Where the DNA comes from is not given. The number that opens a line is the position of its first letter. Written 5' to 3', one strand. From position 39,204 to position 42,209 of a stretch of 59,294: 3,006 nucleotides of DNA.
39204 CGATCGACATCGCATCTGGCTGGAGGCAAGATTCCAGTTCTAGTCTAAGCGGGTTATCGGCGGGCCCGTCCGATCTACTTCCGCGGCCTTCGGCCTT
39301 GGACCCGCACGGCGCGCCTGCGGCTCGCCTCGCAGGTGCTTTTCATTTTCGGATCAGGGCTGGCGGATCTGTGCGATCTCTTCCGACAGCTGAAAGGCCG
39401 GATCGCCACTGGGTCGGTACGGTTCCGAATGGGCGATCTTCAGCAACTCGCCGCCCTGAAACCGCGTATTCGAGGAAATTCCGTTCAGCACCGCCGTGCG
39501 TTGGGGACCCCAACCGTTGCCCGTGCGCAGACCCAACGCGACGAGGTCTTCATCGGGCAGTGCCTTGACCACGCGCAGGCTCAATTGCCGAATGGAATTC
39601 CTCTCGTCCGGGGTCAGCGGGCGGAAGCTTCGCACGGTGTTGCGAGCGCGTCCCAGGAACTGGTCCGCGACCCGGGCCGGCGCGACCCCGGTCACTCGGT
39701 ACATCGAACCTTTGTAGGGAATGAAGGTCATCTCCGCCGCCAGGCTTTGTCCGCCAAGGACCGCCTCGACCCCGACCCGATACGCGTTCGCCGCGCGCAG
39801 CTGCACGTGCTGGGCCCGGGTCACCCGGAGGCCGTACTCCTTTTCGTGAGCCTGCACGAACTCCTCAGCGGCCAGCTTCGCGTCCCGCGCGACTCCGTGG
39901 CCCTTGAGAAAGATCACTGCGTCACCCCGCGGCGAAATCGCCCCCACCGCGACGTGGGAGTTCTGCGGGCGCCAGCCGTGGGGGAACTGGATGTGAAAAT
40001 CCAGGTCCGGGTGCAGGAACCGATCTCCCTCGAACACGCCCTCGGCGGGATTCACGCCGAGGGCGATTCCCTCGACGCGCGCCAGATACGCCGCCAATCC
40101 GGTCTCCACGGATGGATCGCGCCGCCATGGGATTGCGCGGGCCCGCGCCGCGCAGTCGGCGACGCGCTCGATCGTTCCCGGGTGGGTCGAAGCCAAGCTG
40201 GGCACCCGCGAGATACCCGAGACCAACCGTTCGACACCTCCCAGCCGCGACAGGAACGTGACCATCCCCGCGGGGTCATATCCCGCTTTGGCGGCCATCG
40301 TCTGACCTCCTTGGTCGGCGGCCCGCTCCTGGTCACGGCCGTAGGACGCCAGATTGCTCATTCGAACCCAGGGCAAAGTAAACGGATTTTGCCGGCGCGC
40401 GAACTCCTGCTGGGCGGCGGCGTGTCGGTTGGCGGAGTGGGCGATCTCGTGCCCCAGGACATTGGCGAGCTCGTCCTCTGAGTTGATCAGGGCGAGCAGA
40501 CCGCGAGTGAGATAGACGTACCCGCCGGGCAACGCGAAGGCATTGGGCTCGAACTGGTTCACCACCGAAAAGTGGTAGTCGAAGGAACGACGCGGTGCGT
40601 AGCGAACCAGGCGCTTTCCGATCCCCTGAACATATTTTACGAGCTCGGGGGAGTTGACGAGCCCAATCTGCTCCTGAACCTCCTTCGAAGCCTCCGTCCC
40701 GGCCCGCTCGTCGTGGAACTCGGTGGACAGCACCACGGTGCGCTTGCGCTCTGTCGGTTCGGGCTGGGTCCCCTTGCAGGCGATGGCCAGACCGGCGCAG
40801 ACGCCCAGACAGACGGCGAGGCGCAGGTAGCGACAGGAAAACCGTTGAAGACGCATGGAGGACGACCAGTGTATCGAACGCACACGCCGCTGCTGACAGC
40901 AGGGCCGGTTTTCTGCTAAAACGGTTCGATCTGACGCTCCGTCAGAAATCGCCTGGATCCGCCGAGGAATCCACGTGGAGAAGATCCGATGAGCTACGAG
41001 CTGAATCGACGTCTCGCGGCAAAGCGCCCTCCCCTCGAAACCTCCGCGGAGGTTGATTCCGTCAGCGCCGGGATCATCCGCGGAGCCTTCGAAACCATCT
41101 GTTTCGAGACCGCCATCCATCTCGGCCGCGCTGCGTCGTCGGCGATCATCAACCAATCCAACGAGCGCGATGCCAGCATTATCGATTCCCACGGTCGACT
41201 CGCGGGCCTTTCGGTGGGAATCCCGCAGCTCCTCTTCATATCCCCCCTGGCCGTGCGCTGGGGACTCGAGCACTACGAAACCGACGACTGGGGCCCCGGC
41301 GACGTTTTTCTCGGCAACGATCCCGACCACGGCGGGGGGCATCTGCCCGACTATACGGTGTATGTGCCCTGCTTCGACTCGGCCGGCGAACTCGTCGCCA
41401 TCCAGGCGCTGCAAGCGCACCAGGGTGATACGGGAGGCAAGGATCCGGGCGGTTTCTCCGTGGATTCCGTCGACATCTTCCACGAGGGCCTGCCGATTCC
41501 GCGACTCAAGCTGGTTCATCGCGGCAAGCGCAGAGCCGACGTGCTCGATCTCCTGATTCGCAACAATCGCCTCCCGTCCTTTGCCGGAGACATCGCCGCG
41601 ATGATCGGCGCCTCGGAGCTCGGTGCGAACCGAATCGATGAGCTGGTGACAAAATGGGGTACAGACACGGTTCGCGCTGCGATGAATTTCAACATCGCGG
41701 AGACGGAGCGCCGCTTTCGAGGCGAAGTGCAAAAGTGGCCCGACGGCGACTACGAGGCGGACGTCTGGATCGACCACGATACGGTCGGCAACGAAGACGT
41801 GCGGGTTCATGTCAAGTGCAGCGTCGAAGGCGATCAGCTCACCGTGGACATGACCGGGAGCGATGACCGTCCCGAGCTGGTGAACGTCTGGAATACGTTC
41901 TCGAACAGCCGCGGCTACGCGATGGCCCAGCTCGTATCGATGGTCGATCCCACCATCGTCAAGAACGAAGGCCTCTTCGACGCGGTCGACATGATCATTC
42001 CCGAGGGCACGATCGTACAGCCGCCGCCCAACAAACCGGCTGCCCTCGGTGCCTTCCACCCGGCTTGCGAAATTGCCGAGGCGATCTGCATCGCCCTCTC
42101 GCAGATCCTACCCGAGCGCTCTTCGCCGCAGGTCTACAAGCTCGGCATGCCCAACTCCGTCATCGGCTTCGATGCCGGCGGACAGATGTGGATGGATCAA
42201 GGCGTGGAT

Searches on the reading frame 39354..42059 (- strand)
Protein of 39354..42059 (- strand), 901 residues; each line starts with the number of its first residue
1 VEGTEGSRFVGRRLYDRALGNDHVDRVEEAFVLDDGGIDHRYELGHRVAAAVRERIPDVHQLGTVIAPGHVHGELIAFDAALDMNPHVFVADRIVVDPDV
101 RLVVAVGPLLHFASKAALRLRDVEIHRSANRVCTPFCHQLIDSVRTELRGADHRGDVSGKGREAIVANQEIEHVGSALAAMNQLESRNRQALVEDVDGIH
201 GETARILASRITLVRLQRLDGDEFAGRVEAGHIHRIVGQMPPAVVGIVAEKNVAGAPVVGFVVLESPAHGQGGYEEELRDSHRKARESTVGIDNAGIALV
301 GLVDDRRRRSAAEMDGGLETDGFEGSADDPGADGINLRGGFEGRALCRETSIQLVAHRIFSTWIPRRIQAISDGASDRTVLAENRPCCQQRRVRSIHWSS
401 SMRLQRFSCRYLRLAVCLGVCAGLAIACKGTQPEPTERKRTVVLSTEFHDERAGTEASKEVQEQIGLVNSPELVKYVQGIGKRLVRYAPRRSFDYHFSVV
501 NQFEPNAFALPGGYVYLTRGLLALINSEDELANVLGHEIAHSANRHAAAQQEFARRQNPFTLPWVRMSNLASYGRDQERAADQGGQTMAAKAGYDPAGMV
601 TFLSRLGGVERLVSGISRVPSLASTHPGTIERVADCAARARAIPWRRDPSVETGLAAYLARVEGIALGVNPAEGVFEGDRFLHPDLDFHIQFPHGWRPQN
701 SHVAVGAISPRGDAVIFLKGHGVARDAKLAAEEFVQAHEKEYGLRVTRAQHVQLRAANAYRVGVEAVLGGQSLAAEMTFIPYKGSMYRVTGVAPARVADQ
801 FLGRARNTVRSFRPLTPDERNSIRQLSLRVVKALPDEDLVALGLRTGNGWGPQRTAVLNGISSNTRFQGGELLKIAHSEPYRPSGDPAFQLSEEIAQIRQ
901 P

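Call 61: search_protein_families(library=pfam, proteins=[window:39354-42059:-], max_evalue=0.0001)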
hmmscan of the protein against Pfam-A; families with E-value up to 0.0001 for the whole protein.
window:39354-42059:- (901 aa): 1 family
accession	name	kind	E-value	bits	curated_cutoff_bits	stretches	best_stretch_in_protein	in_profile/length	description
PF01435.24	Peptidase_M48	-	1.1e-27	97.5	20.3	2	475-555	5-89/186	Peptidase family M48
